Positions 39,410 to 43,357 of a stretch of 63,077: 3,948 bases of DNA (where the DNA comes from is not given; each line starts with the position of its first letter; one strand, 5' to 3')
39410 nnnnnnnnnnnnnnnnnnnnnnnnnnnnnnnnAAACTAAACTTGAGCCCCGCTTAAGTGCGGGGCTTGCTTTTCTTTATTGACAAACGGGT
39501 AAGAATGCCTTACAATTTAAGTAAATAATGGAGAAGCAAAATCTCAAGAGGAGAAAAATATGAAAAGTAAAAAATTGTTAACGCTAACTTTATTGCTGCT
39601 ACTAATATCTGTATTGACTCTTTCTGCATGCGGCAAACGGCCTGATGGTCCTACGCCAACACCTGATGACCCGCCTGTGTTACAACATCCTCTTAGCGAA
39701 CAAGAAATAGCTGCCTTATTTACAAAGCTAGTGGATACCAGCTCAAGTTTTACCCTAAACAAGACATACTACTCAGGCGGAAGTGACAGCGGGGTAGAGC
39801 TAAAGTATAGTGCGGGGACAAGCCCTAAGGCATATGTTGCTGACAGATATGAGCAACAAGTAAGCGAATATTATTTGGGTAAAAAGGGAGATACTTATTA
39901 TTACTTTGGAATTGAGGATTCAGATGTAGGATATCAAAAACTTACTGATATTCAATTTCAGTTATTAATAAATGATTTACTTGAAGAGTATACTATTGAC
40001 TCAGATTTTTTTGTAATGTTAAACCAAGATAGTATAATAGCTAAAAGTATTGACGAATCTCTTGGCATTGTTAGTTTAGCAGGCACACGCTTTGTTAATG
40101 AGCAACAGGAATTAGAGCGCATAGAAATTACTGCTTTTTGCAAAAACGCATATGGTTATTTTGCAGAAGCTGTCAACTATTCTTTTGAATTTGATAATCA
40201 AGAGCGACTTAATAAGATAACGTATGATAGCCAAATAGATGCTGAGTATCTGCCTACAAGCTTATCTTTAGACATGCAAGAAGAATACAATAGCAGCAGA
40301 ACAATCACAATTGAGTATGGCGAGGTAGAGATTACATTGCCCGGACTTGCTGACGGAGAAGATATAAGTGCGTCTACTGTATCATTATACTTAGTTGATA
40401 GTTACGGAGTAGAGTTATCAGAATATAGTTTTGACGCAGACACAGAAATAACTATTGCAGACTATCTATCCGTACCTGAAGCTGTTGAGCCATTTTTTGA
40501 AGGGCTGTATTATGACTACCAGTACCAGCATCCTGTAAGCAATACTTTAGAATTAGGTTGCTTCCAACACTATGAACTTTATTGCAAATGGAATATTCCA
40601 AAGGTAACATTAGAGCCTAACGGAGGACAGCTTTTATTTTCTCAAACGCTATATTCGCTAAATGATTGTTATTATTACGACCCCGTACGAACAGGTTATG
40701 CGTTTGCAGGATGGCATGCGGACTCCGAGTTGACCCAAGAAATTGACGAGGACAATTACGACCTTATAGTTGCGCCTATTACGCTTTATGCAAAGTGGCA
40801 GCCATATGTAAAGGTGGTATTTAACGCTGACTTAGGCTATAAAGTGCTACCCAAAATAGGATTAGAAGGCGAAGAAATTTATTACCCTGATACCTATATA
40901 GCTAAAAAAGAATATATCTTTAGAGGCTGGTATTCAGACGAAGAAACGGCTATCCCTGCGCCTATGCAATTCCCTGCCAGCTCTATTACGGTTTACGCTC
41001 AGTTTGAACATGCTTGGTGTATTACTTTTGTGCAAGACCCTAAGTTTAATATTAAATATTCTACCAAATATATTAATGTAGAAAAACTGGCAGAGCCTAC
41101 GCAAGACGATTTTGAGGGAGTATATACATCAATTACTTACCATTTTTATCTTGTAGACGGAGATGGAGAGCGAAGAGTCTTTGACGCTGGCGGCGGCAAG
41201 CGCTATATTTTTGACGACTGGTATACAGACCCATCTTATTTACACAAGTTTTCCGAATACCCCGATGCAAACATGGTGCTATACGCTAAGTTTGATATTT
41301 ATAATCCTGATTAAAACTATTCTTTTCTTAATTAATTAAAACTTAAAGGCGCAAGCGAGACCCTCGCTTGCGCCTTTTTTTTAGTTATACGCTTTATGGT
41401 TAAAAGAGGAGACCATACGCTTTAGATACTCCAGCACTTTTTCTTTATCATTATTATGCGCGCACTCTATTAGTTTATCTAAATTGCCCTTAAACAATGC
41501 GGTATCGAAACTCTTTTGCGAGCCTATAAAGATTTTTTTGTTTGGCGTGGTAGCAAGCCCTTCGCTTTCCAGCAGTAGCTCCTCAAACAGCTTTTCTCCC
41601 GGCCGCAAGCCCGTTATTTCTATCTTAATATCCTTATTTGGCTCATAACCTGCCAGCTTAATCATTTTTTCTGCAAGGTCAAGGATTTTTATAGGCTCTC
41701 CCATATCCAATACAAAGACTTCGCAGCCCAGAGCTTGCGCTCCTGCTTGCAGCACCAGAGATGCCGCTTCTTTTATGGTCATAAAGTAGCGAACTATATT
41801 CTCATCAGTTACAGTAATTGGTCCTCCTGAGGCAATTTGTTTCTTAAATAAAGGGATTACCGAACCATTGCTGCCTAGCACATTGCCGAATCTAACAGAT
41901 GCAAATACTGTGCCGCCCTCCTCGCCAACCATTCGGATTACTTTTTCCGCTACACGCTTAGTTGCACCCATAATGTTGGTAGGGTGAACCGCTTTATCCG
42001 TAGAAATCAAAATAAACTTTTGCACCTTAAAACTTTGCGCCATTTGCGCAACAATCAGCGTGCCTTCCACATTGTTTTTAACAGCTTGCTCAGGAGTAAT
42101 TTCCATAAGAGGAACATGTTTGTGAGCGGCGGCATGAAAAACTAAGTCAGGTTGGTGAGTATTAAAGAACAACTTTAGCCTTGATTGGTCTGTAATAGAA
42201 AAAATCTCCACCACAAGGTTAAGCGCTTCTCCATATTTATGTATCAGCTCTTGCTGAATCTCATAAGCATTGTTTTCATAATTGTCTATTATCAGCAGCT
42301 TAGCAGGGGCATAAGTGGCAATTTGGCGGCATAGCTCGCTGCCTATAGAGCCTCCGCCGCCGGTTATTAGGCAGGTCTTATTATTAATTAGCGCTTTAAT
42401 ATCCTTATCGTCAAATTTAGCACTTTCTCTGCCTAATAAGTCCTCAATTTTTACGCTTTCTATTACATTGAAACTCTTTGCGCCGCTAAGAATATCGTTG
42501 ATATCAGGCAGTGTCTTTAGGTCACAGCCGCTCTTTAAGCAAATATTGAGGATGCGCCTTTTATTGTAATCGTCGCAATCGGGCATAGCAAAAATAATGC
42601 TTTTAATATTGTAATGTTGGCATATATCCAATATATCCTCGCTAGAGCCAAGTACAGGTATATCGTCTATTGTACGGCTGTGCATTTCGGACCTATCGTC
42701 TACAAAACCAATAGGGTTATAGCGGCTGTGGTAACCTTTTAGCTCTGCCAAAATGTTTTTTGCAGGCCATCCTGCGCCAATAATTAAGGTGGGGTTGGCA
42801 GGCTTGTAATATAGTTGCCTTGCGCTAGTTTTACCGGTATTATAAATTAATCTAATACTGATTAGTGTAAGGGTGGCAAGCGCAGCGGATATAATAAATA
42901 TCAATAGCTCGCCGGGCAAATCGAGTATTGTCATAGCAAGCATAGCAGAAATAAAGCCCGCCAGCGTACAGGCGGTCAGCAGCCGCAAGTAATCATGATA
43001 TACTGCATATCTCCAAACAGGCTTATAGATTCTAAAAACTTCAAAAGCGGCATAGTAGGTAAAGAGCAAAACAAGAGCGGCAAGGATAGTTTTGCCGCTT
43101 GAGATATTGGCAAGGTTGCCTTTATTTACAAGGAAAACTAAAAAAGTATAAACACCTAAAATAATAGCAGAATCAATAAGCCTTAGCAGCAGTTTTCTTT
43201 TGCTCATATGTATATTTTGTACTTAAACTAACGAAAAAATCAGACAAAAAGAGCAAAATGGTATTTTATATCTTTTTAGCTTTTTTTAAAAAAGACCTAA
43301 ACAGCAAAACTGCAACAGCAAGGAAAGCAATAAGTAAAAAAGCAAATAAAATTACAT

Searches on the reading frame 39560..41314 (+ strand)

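Call 38: search_protein_families(library=pfam, proteins=[window:39560-41314:+], max_evalue=0.00001)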
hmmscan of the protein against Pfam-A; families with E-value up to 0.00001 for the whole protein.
window:39560-41314:+ (584 aa): 1 family
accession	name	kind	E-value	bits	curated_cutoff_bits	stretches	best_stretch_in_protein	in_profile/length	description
PF09479.16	Flg_new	-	2.4e-20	72.8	27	1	348-412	2-65/65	Listeria-Bacteroides repeat domain (List_Bact_rpt)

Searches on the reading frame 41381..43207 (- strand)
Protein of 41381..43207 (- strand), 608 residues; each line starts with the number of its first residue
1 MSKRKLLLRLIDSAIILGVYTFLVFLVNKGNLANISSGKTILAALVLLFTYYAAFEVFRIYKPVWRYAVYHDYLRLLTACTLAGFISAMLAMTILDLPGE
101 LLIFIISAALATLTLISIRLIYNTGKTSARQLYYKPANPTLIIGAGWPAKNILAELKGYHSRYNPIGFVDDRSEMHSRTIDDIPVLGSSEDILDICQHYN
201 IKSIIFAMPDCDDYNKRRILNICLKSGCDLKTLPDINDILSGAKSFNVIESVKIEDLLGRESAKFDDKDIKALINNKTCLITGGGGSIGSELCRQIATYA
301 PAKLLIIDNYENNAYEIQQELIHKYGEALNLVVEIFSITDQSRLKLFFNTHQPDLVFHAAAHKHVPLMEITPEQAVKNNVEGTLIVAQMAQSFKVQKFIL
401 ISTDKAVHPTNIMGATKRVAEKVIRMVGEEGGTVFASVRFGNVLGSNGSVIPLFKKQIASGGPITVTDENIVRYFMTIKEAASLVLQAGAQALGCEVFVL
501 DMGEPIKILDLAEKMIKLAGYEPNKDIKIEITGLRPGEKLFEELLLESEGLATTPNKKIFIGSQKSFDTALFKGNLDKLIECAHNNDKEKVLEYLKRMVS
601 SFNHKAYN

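Call 38: search_protein_families(library=pfam, proteins=[window:41381-43207:-], max_evalue=0.00001)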
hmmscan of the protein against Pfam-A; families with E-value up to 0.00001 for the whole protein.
window:41381-43207:- (608 aa): 7 families
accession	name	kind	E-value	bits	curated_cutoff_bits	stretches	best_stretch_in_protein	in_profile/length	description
PF02719.21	Polysacc_synt_2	-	3.3e-115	384.7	20.2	1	280-561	2-290/293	Polysaccharide biosynthesis protein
PF01370.27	Epimerase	-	3.1e-25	89.4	20.9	1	280-490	2-226/240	NAD dependent epimerase/dehydratase family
PF16363.11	GDP_Man_Dehyd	-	2.5e-15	57.2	27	1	280-405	1-131/332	GDP-mannose 4,6 dehydratase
PF04321.23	RmlD_sub_bind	-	1.7e-12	47.4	27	1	279-448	3-156/287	RmlD substrate binding domain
PF13727.12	CoA_binding_3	-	2.1e-10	41.3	25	1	65-232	9-173/175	CoA-binding domain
PF01073.25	3Beta_HSD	-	4.6e-08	32.9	22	1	280-410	1-123/280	3-beta hydroxysteroid dehydrogenase/isomerase family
PF07993.18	NAD_binding_4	-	4.7e-06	26.4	20.1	0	351-408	87-141/258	Male sterility protein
